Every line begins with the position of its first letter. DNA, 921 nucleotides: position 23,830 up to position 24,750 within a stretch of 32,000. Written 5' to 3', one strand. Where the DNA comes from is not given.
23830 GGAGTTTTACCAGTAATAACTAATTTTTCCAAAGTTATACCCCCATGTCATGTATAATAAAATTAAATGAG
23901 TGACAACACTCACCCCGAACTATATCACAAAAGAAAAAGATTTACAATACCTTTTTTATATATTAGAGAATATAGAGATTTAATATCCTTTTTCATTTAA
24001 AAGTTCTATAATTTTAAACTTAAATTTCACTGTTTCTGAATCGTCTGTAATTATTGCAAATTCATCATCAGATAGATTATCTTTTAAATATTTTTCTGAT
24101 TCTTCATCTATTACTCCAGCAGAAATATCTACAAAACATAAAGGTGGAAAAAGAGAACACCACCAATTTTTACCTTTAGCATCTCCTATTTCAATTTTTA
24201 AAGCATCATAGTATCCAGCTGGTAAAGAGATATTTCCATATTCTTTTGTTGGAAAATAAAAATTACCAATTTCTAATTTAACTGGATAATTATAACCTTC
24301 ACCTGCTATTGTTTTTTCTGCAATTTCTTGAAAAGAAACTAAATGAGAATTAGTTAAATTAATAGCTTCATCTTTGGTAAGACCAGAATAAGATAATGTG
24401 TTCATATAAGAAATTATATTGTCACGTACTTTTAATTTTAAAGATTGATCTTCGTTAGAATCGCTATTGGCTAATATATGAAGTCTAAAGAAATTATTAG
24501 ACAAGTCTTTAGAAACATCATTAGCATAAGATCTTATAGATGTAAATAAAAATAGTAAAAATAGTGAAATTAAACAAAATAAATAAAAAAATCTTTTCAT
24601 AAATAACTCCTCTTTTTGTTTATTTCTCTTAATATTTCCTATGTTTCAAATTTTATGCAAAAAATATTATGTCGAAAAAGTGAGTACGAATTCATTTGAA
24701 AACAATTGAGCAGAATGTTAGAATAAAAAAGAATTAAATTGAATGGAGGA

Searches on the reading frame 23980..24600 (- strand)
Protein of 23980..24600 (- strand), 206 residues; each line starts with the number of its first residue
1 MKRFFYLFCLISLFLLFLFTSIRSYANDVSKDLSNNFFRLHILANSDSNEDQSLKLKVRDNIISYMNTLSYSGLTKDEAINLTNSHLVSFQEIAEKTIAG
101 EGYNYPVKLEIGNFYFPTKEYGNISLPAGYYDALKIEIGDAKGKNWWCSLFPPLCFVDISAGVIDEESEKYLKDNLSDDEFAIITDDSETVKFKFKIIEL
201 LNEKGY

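Call 11: search_protein_families(library=pfam, proteins=[window:23980-24600:-], max_evalue=0.001)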
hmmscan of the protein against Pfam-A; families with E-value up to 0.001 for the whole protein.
window:23980-24600:- (206 aa): 1 family
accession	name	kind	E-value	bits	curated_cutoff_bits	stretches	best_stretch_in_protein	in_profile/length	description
PF09551.15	Spore_II_R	-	2.3e-47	161.1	25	1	35-160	2-127/128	Stage II sporulation protein R (spore_II_R)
